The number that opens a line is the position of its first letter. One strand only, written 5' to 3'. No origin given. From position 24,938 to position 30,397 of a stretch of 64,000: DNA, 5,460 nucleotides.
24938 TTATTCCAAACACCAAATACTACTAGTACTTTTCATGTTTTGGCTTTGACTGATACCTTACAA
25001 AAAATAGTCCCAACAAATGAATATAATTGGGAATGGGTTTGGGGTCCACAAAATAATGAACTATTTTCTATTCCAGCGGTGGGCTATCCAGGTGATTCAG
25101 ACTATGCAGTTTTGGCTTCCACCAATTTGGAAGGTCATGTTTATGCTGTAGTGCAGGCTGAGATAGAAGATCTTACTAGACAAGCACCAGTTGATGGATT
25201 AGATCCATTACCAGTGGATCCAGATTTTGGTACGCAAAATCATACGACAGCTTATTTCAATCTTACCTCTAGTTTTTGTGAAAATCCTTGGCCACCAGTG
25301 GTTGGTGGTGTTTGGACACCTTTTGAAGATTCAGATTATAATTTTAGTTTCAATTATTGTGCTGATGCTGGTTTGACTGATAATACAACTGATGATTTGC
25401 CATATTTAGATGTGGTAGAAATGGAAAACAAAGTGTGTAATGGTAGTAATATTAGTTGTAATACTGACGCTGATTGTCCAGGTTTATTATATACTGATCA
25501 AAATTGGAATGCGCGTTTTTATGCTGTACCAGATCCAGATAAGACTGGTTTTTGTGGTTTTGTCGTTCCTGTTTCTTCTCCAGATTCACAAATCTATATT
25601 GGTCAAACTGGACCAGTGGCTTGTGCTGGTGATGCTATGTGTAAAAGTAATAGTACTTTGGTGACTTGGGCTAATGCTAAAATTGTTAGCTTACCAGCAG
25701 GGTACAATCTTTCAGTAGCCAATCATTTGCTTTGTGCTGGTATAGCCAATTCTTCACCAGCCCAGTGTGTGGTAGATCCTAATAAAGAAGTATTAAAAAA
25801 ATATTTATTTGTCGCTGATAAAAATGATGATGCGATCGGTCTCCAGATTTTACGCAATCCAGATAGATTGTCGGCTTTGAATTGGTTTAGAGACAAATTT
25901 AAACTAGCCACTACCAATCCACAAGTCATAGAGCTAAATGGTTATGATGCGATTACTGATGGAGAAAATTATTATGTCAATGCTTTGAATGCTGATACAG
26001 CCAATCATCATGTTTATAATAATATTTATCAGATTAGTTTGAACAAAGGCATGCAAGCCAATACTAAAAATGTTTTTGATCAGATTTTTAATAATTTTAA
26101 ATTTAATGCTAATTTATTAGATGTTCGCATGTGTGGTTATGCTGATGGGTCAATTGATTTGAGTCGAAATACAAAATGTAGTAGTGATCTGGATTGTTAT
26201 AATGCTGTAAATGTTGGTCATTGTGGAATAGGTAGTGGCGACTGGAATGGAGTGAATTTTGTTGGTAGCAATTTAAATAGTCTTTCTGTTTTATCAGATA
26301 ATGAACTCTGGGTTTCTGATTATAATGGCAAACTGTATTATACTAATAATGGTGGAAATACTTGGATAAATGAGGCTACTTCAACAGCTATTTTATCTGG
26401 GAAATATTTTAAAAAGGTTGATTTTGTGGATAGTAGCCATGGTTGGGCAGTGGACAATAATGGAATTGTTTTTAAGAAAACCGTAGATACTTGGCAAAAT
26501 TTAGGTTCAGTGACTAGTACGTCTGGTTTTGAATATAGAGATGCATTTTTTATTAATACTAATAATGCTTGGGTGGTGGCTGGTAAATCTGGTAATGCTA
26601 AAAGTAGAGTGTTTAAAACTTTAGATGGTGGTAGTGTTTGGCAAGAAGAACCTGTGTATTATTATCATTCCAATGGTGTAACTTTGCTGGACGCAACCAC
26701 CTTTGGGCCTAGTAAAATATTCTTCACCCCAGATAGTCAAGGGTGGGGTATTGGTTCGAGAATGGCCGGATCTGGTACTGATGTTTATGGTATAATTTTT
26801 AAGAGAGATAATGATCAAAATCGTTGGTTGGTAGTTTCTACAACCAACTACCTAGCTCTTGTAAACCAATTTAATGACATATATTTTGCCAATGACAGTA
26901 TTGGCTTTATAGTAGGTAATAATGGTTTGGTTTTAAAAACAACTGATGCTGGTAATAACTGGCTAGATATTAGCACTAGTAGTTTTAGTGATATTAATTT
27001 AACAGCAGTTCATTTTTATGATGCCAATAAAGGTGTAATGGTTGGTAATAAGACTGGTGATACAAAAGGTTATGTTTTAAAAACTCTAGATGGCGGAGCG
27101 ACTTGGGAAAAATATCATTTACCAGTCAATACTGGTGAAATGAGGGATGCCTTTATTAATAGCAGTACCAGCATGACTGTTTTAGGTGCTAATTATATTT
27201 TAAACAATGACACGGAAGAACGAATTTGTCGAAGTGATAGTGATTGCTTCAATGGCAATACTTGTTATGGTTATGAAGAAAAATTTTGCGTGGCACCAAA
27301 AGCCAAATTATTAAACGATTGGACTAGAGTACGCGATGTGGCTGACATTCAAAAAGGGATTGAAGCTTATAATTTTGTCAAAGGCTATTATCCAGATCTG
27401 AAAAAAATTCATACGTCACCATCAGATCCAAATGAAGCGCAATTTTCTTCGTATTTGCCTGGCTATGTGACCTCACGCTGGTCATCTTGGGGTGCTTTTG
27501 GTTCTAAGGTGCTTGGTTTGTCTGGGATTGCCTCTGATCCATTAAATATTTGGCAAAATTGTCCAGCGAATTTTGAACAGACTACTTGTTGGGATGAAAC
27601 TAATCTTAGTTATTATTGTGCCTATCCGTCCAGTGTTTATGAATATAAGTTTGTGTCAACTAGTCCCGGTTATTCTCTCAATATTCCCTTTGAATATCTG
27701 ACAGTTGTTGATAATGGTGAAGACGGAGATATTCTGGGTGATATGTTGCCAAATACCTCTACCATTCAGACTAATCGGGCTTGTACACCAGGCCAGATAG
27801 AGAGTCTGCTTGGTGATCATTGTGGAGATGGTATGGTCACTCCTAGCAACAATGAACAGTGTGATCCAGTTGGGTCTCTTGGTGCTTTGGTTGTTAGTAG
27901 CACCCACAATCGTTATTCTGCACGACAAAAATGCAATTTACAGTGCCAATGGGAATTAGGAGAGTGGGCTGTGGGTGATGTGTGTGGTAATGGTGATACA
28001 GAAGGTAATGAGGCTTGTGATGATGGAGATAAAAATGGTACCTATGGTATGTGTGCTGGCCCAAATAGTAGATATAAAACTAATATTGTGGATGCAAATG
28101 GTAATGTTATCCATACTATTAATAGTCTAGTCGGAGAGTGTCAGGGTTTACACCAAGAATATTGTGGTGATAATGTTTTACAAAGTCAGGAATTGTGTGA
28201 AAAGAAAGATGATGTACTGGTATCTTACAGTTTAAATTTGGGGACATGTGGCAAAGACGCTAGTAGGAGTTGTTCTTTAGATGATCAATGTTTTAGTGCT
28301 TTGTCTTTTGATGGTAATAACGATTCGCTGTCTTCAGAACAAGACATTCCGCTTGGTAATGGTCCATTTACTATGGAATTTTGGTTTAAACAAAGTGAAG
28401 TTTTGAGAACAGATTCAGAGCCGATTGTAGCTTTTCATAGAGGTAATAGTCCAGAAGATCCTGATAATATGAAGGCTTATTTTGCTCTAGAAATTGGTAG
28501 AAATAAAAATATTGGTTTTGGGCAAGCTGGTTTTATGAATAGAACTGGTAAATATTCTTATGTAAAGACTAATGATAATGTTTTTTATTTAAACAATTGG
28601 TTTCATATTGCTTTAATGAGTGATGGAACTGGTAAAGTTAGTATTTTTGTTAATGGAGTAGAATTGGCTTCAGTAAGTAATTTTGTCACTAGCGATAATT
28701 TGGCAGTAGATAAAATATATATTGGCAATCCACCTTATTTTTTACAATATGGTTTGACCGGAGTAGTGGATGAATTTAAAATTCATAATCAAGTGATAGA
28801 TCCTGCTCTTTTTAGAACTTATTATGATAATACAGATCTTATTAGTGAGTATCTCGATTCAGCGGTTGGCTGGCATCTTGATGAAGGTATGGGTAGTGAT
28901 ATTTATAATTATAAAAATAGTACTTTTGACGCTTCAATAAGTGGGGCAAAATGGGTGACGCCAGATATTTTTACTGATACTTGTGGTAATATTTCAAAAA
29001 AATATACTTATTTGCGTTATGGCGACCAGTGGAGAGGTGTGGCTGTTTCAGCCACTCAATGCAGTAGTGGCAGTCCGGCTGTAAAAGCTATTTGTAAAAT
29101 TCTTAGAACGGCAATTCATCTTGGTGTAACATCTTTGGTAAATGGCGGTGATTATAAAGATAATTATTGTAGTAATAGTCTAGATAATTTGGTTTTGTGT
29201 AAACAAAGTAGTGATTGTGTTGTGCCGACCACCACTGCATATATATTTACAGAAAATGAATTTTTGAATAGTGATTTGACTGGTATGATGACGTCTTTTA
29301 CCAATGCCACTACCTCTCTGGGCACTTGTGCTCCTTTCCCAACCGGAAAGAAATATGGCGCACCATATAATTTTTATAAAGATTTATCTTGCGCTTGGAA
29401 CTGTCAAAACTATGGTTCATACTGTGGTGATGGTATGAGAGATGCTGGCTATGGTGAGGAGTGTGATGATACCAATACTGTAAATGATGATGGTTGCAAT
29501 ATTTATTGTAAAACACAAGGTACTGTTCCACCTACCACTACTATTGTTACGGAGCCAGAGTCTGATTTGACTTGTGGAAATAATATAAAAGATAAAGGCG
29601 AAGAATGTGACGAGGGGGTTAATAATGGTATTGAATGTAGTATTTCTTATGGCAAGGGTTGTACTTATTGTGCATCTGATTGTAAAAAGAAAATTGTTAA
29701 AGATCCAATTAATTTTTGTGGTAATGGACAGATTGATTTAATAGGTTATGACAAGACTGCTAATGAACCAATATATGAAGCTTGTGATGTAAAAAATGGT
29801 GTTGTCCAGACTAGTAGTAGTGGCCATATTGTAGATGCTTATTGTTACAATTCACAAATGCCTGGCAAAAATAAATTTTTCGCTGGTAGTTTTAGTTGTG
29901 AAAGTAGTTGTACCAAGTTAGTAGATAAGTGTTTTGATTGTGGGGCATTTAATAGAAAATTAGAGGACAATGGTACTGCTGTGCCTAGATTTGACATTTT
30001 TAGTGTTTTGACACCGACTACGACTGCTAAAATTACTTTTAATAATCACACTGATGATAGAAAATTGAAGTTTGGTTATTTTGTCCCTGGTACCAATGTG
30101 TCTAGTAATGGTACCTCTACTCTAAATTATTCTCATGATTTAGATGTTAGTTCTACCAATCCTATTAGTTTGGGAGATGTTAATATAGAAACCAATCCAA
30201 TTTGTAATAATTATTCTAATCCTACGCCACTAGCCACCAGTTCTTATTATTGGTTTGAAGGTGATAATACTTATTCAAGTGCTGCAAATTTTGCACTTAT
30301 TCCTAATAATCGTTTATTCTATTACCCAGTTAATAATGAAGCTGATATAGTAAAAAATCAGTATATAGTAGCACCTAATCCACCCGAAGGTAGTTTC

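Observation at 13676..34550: Locus of giant pilin-anchored surface proteins with dockerin-like partner genes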

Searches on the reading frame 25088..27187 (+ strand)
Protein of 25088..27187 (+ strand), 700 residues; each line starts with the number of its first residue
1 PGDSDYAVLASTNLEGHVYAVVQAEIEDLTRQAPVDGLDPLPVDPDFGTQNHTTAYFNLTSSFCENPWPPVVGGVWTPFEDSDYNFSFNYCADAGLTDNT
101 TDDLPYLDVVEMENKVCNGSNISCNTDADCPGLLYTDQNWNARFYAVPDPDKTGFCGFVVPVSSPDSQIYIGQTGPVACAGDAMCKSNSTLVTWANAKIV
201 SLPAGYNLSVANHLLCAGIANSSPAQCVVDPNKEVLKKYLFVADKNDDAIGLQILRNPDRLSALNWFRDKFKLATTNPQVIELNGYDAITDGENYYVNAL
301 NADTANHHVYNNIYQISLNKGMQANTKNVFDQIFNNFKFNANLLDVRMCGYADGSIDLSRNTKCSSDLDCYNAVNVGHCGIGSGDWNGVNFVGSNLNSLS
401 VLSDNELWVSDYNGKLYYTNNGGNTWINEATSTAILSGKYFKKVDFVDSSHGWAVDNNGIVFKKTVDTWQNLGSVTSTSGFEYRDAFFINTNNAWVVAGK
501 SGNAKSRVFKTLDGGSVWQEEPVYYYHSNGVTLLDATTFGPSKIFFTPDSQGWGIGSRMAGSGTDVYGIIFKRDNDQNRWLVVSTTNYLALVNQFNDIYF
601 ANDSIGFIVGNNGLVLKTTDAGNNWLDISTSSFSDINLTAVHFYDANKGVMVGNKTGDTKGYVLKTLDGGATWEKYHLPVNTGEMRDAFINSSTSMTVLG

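Call 78: search_protein_families(library=pfam, proteins=[window:25088-27187:+], max_evalue=0.01)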
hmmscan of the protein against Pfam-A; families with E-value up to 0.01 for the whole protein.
window:25088-27187:+ (700 aa): 1 family
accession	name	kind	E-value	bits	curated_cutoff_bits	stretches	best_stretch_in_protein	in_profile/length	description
PF14870.12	PSII_BNR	-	1.2e-16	61.3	27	2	589-678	14-99/303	Photosynthesis system II assembly factor YCF48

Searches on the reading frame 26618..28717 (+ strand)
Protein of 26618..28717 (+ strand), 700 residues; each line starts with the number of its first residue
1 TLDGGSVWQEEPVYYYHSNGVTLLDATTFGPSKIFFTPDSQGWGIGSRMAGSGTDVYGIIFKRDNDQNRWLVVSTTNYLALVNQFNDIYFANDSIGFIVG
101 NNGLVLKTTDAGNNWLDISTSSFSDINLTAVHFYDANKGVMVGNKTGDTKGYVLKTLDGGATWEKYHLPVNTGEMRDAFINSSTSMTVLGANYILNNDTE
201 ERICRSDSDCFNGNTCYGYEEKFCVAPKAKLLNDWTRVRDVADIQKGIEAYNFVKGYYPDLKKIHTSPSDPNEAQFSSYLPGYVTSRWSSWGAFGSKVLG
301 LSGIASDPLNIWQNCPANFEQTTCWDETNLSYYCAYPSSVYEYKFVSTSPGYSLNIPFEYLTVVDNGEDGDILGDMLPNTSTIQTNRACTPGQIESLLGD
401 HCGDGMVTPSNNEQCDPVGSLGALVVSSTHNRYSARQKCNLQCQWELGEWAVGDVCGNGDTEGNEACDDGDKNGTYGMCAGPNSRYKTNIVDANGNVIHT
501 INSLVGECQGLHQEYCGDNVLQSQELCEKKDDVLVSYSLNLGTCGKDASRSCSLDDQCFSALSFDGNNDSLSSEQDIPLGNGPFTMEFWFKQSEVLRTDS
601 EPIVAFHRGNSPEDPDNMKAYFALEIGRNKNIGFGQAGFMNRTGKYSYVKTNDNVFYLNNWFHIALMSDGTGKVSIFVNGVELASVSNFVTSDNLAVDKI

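Call 78: search_protein_families(library=pfam, proteins=[window:26618-28717:+], max_evalue=0.01)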
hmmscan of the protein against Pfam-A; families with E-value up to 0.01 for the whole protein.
window:26618-28717:+ (700 aa): 3 families
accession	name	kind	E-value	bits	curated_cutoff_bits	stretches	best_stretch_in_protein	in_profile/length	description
PF13385.13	Laminin_G_3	-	6.8e-10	39.7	27.6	1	565-692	1-111/151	Concanavalin A-like lectin/glucanases superfamily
PF14870.12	PSII_BNR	-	6.3e-09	35.9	27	1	79-168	14-99/303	Photosynthesis system II assembly factor YCF48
PF15902.12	Sortilin-Vps10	-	0.0024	17.2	33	1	99-175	41-121/446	Sortilin, neurotensin receptor 3,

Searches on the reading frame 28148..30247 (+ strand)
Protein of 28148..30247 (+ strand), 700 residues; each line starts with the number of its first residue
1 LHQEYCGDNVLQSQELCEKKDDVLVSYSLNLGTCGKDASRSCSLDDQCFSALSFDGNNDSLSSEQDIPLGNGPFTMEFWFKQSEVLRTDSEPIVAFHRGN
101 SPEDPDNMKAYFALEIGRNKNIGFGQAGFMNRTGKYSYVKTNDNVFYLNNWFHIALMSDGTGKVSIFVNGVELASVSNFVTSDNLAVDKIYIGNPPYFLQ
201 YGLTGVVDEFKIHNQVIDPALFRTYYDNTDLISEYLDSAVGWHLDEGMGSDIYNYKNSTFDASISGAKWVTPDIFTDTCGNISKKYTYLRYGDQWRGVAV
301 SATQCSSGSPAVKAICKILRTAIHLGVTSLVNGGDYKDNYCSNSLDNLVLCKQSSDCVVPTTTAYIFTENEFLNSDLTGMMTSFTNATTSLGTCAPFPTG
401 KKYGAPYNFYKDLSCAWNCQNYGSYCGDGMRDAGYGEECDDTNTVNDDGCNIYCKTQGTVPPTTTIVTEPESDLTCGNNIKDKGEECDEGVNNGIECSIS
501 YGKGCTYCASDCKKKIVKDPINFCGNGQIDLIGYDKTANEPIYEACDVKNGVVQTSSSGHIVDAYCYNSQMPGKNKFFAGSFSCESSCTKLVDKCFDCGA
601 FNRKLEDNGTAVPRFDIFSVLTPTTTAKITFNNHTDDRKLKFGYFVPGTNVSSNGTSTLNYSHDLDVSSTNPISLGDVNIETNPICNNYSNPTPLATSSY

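Call 78: search_protein_families(library=pfam, proteins=[window:28148-30247:+], max_evalue=0.01)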
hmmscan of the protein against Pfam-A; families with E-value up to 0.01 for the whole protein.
window:28148-30247:+ (700 aa): 2 families
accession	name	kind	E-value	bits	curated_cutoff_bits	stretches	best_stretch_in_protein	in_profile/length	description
PF13385.13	Laminin_G_3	-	7e-16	59.2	27.6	1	55-219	1-147/151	Concanavalin A-like lectin/glucanases superfamily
PF13948.11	DUF4215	-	0.0019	18.9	27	1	415-455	10-47/47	Domain of unknown function (DUF4215)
